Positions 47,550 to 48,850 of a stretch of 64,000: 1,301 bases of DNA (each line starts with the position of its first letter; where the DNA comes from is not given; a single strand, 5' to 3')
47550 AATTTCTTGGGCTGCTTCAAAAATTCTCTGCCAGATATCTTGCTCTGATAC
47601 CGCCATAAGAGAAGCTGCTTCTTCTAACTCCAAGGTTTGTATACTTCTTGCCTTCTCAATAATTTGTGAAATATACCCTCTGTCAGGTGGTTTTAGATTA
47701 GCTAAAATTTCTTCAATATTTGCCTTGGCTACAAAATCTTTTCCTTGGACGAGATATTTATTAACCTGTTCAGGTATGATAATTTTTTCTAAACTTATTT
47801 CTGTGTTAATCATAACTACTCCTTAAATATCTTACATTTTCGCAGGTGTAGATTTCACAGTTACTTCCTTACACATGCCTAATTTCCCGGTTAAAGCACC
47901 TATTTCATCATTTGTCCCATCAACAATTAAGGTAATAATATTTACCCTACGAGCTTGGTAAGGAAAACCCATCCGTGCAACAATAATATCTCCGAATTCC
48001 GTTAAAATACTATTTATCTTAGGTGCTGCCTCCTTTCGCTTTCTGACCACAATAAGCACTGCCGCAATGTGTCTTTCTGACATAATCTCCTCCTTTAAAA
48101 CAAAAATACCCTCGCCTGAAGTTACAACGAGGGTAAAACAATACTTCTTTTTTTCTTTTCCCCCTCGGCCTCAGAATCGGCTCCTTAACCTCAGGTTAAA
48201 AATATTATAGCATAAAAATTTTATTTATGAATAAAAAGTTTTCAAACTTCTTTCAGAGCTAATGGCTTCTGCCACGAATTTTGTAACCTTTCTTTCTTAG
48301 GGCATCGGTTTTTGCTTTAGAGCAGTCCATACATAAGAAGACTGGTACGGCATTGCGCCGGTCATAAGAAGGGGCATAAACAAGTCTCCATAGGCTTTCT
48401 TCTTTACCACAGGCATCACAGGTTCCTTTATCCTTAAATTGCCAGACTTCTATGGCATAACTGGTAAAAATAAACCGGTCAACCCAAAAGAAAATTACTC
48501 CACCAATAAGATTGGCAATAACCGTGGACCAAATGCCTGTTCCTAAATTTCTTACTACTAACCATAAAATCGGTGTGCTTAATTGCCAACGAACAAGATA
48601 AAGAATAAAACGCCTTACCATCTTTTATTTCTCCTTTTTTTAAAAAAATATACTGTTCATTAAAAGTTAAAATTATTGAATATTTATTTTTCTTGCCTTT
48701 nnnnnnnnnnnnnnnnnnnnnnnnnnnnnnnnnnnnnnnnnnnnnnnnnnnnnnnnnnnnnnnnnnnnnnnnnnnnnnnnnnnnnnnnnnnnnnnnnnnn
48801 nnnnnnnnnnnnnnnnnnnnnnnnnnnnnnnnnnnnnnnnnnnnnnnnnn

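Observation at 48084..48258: Leader RNA with terminator/antiterminator logic upstream of the [FeFe]-hydrogenase maturation operon (TM1266-like-hydG-hydE-hydF)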

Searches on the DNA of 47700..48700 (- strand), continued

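Call 55: search_with_rna_model(model_id=R2, sources=[window, L056, L044, L165, L001, L032, L042, L169, L011, L049, L031, L170, L022, L073, L057, L166, L035, L067, L024, L059, L161, L053, L033, L015, L064, L054, L013, L027, L058, L162, L008, L028, L025, L046, L029, L021, L050, L034, L079, L036, L043, L065, L047, L009, L167, L101, L106, L082, L109, L114, L128, L105, L108, L084, L095, L093, L081, L143, L117, L110, L097, L132, L090, L126, L112, L119, L089, L085, L087, L083, L098, L125, L139, L091, L104, L086, L107, L099, L130, L124, L118, L005, L004, L007, L003], max_evalue=0.01, make_alignment=true)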
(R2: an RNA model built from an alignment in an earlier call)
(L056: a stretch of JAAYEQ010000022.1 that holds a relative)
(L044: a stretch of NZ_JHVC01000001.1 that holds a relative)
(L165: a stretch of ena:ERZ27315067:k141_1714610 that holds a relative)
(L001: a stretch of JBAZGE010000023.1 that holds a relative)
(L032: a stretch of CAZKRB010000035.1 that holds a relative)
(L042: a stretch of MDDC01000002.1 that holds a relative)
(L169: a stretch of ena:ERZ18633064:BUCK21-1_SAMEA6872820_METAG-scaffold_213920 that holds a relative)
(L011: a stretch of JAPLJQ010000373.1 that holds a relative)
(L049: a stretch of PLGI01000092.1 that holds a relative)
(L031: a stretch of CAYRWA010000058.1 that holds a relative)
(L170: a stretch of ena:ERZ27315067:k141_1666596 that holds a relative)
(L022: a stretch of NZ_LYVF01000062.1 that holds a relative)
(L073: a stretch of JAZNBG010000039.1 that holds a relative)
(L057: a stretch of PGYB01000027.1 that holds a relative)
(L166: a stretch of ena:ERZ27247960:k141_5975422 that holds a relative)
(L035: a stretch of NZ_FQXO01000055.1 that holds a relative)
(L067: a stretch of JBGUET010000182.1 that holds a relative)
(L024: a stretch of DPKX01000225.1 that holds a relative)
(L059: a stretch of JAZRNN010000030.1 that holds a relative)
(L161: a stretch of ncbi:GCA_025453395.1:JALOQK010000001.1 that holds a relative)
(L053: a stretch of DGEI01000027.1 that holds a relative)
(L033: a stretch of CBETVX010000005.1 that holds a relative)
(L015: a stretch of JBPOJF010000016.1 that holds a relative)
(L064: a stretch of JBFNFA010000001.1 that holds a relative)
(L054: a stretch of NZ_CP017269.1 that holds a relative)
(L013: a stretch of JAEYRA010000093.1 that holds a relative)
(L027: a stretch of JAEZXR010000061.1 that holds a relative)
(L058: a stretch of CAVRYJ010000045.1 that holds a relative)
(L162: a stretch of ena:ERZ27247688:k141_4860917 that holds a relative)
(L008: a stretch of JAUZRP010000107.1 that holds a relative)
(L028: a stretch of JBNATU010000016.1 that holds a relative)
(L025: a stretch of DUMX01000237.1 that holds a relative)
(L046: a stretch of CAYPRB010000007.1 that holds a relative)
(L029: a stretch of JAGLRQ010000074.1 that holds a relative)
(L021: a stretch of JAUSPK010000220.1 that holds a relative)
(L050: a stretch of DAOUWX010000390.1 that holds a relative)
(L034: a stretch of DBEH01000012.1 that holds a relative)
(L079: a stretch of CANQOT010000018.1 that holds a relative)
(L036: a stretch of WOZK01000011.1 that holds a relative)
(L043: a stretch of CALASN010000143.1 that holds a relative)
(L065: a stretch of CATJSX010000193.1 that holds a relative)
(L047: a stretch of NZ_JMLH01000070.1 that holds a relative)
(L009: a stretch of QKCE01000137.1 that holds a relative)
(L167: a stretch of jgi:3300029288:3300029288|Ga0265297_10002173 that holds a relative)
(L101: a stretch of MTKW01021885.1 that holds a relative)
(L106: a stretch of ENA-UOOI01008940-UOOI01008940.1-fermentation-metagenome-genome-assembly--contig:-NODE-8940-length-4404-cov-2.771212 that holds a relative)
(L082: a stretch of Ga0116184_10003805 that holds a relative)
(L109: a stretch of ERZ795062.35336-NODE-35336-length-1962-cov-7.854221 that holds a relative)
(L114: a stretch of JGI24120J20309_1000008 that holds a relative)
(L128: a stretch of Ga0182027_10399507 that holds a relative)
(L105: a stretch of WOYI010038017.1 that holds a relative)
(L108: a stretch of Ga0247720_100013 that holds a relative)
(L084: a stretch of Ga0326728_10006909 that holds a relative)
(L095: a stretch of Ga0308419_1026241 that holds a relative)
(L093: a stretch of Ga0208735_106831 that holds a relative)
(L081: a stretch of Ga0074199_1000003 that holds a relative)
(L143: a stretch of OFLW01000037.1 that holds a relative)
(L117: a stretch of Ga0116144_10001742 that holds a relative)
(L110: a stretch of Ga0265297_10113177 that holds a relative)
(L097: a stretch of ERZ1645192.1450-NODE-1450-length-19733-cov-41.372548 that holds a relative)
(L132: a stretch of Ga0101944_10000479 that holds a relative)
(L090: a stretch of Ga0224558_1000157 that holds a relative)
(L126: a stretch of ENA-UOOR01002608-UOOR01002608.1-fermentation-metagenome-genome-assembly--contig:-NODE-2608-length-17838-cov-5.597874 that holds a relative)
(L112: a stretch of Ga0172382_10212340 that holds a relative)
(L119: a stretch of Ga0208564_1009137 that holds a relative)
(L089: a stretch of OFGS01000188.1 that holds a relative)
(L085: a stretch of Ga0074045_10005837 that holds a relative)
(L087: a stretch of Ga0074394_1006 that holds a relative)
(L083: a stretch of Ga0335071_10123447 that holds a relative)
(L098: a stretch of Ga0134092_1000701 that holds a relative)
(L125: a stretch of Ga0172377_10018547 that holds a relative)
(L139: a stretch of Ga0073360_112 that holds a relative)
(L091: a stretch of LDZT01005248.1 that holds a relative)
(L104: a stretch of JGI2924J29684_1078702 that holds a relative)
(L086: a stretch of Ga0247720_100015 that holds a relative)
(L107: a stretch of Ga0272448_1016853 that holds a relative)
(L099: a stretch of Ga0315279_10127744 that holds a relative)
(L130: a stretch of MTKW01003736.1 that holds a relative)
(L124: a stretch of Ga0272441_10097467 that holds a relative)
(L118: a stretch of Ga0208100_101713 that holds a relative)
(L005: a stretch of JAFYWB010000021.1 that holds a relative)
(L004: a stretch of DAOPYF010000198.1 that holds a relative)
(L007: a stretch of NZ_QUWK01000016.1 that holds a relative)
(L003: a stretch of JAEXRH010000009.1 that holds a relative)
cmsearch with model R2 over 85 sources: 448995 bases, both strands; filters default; matches with E-value up to 0.01: 86.
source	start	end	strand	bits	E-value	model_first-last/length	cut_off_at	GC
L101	1585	1628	+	41.5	1.4e-07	1-44/44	no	0.57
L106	384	426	+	40.3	2.9e-07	1-44/44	no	0.56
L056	366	406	+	39.8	3.9e-07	1-44/44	no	0.51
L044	2105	2146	+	38.9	6.9e-07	1-44/44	no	0.36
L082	2365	2407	+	38.1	1.1e-06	1-44/44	no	0.6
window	48156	48199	-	38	1.1e-06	1-44/44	no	0.52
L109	399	439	+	37.7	1.4e-06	1-44/44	no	0.54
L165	2897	2938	+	37.7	1.4e-06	1-44/44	no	0.5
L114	2356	2399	+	37.4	1.7e-06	1-44/44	no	0.52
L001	2352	2394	+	36.6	2.6e-06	1-44/44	no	0.49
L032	2294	2338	+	35.8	4.3e-06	1-44/44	no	0.49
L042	2242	2282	+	35.6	4.8e-06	1-44/44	no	0.61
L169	13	56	+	35.6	4.9e-06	1-44/44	no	0.45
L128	462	505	+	35.5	5e-06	1-44/44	no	0.48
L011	38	81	+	35.5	5.3e-06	1-44/44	no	0.52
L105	2394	2435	+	35.2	6.2e-06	1-44/44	no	0.4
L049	2238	2281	+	35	6.9e-06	1-44/44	no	0.5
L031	2395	2437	+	35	6.9e-06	1-44/44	no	0.47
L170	2897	2942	+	34.8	7.9e-06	1-44/44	no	0.57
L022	2310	2352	+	34.6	9e-06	1-44/44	no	0.67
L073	2342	2384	+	34.5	9.1e-06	1-44/44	no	0.49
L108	2390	2433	+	34.3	1e-05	1-44/44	no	0.61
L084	2359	2403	+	34.2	1.1e-05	1-44/44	no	0.58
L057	2422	2466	+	34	1.2e-05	1-44/44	no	0.51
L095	1824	1874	+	33.9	1.3e-05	1-44/44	no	0.45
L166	2870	2913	+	33.6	1.6e-05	1-44/44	no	0.45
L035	2320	2360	+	33.3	1.9e-05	1-44/44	no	0.44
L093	761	802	+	33.2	2e-05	1-44/44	no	0.64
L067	2387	2427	+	32.5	3.1e-05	1-44/44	no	0.39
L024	2244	2287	+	32.3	3.5e-05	1-44/44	no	0.45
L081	172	215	+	32.3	3.5e-05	1-44/44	no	0.55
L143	2423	2464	+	32.3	3.5e-05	1-44/44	no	0.29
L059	2362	2404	+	32.2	3.8e-05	1-44/44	no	0.44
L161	2875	2918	+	31.7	4.8e-05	1-44/44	no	0.48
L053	2382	2426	+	31.3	6.2e-05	1-44/44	no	0.6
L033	2299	2340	+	31.3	6.4e-05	1-44/44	no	0.36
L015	2375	2421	+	31.2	6.7e-05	1-44/44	no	0.57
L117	2422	2466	+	31.2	6.8e-05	1-44/44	no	0.53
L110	192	233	+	31.2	6.8e-05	1-44/44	no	0.43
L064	2375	2416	+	31.1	6.9e-05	1-44/44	no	0.43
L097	2362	2404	+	31.1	7.3e-05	1-44/44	no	0.65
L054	2383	2424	+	30.8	8.3e-05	1-44/44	no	0.38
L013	2336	2377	+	30.8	8.4e-05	1-44/44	no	0.67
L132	2477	2519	+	30.5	9.9e-05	1-44/44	no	0.44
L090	2348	2388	+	30.4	0.0001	1-44/44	no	0.56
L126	2341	2380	+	30.3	0.00011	1-44/44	no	0.38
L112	699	741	+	30.3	0.00011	1-44/44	no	0.49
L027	2835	2875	+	30.1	0.00013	1-44/44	no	0.54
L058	2374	2414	+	30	0.00014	1-44/44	no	0.37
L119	2262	2306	+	29.9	0.00015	1-44/44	no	0.58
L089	2339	2384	+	29.9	0.00015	1-44/44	no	0.52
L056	322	361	+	29.9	0.00015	1-44/44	no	0.57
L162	2898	2941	+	29.8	0.00015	1-44/44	no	0.43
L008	2379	2419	+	29.7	0.00016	1-44/44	no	0.54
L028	61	103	+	29.7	0.00016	1-44/44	no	0.58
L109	346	387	+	29.7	0.00017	1-44/44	no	0.43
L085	2299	2340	+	29.4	0.0002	1-44/44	no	0.52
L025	343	384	+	29.3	0.00021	1-44/44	no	0.43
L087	2347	2392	+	29.3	0.00021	1-44/44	no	0.52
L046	2382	2424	+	29.2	0.00022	1-44/44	no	0.49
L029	2355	2399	+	29.1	0.00023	1-44/44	no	0.53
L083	2029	2070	+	29.1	0.00024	1-44/44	no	0.62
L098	2782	2825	+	28.6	0.00031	1-44/44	no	0.45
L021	1660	1701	+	28.6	0.00032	1-44/44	no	0.48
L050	647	692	+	28.3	0.00037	1-44/44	no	0.43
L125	2347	2387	+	28.2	0.0004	1-44/44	no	0.37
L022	2254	2298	+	27.9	0.00047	1-44/44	no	0.53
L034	2397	2439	+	27.9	0.00049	1-44/44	no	0.74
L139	2406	2447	+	27.8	0.00049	1-44/44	no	0.5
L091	1687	1729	+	27.8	0.00049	1-44/44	no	0.49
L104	2786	2834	+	27.8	0.0005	1-44/44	no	0.37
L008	158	200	-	27.5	0.00061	1-44/44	no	0.56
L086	2293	2336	+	27.3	0.0007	1-44/44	no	0.7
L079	2383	2424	+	27.2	0.00072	1-44/44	no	0.6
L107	1143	1184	+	27.2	0.00073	1-44/44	no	0.67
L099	1464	1508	+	26.8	0.00093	1-44/44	no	0.58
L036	2026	2074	+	26.2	0.0013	1-44/44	no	0.49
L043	2389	2428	+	25.9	0.0016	1-44/44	no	0.62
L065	2321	2363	+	25.5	0.002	1-44/44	no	0.28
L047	3740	3783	+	25.2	0.0023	1-44/44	no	0.32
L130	2352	2393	+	24.8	0.0031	1-44/44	no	0.57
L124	1208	1252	+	23.5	0.0065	1-44/44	no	0.42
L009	2311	2376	+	23.5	0.0066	1-44/44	no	0.71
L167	2887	2930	+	23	0.0088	1-44/44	no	0.55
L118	1958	1998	+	22.9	0.0094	1-44/44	no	0.29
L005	2371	2417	+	22.9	0.0096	1-44/44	no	0.53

Alignment A4: 86 matches aligned to the model, 78 columns, each read 5' to 3' on its own strand. Consensus structure (alignment columns), stored with it:
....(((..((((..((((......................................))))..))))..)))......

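Call 71: search_rna_families(source=L082, start=2330, end=2510, threshold=evalue, max_evalue=10)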
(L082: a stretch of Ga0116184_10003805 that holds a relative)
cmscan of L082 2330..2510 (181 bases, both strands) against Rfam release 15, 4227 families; matches with E-value up to 10: 3.
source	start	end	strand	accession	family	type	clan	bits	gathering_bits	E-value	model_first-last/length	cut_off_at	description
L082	2414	2488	-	RF01393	isrJ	Gene; sRNA;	-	14.2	37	2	1-75/75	no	isrJ Hfq binding RNA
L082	2450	2482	+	RF03991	mir-9209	Gene; miRNA;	-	14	90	2.6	21-54/72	no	mir-9209 microRNA precursor family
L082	2451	2475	+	RF01519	CC0196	Gene; sRNA;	-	9.8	35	6.7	33-57/58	no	Caulobacter sRNA CC0196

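Call 72: search_rna_families(source=L068, start=2300, end=2510, threshold=evalue, max_evalue=10)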
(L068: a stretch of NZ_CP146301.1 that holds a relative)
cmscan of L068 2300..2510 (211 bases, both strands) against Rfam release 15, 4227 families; matches with E-value up to 10: 4.
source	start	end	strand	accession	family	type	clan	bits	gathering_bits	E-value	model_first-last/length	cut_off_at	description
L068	2445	2510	-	RF00852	mir-231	Gene; miRNA;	-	17.8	50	0.43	15-80/80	5'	mir-231 microRNA precursor family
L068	2388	2480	+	RF01733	atoC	Cis-reg;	-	15.3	50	2.8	1-93/93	no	atoC RNA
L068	2419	2501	+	RF02980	freshwater-2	Cis-reg;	-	13.6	49.9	8.3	1-84/84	no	freshwater-2 RNA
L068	2478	2502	-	RF02171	RFPL3-AS1_1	Gene; lncRNA;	-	10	70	3.1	64-88/88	no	RFPL3 antisense RNA 1 conserved region 1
